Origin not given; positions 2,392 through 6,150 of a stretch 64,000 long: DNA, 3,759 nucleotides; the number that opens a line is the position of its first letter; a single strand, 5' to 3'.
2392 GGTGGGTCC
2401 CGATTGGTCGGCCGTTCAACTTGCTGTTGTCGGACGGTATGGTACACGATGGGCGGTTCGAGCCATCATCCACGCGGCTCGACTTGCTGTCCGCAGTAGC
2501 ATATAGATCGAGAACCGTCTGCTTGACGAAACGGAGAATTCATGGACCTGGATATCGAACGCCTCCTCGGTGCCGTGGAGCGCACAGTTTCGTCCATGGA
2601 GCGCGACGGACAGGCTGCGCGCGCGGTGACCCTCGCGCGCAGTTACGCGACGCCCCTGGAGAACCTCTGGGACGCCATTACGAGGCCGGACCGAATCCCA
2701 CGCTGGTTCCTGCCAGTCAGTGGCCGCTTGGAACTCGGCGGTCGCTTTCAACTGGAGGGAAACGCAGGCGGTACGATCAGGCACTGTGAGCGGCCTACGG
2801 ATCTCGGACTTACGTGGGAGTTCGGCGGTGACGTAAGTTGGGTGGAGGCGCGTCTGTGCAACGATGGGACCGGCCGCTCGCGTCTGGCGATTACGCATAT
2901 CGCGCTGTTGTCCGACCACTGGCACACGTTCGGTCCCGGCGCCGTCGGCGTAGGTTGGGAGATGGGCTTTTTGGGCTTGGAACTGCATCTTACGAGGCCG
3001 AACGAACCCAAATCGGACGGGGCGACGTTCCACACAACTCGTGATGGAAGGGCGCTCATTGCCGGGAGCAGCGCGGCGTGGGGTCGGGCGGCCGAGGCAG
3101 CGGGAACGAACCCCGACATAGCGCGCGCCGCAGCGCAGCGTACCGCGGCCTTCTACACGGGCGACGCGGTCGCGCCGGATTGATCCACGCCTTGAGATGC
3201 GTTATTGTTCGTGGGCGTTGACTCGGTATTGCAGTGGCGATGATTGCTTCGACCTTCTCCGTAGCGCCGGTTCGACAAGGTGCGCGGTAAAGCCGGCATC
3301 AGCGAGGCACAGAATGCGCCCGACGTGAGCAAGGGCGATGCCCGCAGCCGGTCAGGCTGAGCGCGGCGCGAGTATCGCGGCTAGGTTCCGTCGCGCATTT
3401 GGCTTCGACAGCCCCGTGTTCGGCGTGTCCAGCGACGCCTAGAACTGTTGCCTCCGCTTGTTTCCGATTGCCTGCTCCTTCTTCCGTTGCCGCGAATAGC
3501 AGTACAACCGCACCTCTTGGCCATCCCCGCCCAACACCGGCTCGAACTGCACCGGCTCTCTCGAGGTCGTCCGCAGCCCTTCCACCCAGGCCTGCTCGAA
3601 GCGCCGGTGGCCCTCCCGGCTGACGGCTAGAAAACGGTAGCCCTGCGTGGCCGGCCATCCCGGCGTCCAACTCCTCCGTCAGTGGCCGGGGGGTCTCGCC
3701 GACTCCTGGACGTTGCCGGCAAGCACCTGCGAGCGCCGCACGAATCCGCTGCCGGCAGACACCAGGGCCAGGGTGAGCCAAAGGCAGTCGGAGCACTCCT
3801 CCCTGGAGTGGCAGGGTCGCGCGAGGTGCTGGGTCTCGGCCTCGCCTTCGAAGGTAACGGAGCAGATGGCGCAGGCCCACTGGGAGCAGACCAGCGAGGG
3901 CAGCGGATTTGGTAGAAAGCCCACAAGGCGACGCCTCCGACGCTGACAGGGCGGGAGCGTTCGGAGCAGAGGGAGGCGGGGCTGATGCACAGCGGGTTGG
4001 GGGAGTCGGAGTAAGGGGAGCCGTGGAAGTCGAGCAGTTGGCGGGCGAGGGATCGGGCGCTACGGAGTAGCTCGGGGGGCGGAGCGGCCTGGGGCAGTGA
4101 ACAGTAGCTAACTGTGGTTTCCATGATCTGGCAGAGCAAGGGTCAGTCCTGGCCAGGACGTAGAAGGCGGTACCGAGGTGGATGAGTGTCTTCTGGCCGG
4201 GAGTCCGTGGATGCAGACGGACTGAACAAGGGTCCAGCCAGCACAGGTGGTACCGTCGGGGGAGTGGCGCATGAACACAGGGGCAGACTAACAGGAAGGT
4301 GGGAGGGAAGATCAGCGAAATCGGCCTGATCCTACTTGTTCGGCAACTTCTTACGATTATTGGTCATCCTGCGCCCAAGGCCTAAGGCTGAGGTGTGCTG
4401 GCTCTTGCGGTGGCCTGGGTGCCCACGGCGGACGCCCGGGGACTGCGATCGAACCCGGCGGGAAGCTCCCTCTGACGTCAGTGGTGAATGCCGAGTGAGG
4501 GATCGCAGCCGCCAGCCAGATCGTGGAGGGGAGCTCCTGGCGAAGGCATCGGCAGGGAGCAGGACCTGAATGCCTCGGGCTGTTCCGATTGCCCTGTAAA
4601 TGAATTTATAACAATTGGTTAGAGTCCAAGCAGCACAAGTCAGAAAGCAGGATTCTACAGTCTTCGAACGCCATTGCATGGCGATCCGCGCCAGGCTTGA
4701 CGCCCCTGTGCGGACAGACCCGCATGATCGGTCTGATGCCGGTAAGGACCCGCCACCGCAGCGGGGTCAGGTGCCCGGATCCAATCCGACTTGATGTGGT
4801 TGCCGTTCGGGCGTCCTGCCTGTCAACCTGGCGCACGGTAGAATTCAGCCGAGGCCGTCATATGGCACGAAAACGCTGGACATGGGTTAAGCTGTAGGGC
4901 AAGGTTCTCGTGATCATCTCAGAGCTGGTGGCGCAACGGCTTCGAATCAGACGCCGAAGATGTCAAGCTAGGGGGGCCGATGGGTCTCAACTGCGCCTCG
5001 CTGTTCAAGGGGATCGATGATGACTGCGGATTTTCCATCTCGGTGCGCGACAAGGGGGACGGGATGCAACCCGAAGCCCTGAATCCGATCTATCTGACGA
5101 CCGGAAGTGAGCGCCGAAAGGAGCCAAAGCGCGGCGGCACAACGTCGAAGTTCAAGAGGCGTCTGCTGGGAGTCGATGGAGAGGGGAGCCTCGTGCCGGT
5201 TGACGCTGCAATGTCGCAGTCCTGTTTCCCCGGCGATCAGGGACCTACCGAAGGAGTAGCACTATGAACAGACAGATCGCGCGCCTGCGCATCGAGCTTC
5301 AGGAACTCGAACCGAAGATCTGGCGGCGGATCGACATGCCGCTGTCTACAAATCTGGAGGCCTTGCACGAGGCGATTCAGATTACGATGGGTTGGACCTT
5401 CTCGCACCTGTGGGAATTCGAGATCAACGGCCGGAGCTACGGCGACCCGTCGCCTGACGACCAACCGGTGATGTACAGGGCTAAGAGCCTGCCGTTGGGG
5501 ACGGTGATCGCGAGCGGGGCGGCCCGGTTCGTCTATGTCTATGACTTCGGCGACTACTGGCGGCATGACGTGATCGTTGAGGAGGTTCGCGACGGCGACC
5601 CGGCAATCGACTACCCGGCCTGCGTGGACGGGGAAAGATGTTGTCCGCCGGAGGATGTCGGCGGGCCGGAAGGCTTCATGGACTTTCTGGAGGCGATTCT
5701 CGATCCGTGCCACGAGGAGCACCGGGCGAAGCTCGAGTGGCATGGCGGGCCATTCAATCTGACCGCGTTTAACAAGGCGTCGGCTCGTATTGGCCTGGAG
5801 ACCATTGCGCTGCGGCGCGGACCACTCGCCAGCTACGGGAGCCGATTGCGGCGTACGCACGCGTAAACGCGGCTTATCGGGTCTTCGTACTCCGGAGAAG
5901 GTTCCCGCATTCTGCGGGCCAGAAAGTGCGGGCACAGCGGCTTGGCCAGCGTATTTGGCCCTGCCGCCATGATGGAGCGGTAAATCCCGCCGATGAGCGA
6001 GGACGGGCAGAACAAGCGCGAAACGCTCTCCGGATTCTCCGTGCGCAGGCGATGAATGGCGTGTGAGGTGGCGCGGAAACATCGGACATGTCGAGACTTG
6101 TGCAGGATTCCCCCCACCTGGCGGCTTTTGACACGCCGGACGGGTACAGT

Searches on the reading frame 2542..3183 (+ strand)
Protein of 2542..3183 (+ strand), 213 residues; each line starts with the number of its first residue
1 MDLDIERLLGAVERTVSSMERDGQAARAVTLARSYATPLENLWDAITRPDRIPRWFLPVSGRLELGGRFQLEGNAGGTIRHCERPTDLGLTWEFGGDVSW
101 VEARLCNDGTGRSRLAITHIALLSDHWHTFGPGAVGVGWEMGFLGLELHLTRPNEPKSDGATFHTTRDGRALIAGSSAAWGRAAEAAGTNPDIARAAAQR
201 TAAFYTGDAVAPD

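Call 13: search_protein_families(library=pfam, proteins=[window:2542-3183:+], max_evalue=0.01)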
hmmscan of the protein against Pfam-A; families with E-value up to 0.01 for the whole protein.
window:2542-3183:+ (213 aa): 1 family
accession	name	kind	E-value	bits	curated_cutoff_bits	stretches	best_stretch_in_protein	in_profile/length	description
PF08327.17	AHSA1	-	3.9e-08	34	22.1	1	37-121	2-97/125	Activator of Hsp90 ATPase homolog 1-like protein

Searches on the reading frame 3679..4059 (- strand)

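Call 13: search_protein_families(library=pfam, proteins=[window:3679-4059:-], max_evalue=0.01)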
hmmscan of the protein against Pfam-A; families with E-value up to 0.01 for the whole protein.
window:3679-4059:- (126 aa): 0 families

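Call 41: search_protein_families(library=pfam, proteins=[window:3679-4059:-], max_evalue=10)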
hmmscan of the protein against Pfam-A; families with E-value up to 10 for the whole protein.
window:3679-4059:- (126 aa): 1 family
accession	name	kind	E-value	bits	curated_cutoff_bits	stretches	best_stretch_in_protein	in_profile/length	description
PF16988.10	Vps36-NZF-N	-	3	7.8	27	1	57-77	6-26/65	Vacuolar protein sorting 36 NZF-N zinc-finger domain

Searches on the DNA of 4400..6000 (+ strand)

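Call 7: search_rna_families(source=window, start=4400, end=6000, threshold=evalue, max_evalue=10, show_alignments=2)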
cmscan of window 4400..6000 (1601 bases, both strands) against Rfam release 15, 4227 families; matches with E-value up to 10: 1.
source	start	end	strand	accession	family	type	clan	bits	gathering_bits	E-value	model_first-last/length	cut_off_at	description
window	4818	4900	+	RF01998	group-II-D1D4-1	Intron;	CL00102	15.1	35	9.5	1-84/84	no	Group II catalytic intron D1-D4-1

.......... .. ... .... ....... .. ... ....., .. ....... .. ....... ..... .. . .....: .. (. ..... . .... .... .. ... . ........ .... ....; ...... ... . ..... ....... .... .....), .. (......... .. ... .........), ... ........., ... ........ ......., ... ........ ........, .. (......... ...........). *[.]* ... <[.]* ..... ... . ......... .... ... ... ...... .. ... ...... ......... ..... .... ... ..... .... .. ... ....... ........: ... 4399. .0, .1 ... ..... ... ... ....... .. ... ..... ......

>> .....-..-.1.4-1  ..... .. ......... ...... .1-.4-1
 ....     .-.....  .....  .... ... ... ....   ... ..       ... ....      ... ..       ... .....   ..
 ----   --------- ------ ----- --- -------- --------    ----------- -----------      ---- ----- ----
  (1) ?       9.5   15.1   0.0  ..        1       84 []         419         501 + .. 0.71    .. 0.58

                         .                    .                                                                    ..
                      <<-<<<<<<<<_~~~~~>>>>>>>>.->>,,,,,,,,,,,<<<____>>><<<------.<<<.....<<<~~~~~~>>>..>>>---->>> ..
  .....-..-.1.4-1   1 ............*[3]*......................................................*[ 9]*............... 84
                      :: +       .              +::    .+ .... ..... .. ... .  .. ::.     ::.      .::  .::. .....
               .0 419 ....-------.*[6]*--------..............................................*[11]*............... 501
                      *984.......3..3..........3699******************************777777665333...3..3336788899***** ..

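Call 18: search_dna_similar(query=window:4633-5263:+, collection=plasmids, mode=distant, max_evalue=0.01)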
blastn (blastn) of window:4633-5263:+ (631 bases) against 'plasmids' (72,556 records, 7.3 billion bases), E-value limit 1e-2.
No match.

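Call 38: search_rna_families(source=window, start=4690, end=5270, threshold=evalue, max_evalue=10, show_alignments=4)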
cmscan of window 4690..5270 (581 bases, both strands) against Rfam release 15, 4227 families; matches with E-value up to 10: 1.
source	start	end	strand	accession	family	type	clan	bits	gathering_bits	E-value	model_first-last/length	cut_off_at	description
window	4818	4900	+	RF01998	group-II-D1D4-1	Intron;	CL00102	15.1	35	3.4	1-84/84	no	Group II catalytic intron D1-D4-1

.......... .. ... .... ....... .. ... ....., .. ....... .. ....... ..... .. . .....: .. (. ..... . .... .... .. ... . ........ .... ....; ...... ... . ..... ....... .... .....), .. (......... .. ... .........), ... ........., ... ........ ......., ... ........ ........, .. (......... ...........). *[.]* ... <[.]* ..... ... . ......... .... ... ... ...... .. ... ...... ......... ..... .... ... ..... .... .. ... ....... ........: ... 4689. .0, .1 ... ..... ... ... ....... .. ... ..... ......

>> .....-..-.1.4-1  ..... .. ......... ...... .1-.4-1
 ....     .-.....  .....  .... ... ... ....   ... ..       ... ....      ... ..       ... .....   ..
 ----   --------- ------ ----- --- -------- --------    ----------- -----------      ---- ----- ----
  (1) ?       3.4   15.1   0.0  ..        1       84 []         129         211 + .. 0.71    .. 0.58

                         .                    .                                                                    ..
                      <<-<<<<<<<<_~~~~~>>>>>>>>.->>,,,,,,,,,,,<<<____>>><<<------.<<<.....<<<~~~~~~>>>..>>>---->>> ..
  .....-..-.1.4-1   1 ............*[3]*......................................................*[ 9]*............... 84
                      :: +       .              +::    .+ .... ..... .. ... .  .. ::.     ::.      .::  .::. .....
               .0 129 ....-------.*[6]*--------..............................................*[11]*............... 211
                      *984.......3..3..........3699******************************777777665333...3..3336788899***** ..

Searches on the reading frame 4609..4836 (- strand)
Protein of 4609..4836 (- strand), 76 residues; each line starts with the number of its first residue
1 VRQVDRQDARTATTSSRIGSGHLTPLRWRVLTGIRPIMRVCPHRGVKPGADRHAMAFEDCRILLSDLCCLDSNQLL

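Call 41: search_protein_families(library=pfam, proteins=[window:4609-4836:-], max_evalue=10)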
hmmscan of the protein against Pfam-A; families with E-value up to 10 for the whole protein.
seq(76 aa): 0 families

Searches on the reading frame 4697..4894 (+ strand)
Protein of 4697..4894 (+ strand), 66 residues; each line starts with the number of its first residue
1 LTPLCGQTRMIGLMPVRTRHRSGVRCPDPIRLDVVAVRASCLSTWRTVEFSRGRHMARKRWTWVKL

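Call 41: search_protein_families(library=pfam, proteins=[window:4697-4894:+], max_evalue=10)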
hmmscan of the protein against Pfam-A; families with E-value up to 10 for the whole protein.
seq(66 aa): 0 families

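Call 45: list_cluster_members(proteins=[window:4697-4894:+, window:4615-4791:+, window:4609-4836:-, window:4335-4679:-, window:38838-39026:+, window:38693-39043:+, window:38635-38877:-, window:38855-39022:-, window:38765-39043:+, window:4678-4791:+])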
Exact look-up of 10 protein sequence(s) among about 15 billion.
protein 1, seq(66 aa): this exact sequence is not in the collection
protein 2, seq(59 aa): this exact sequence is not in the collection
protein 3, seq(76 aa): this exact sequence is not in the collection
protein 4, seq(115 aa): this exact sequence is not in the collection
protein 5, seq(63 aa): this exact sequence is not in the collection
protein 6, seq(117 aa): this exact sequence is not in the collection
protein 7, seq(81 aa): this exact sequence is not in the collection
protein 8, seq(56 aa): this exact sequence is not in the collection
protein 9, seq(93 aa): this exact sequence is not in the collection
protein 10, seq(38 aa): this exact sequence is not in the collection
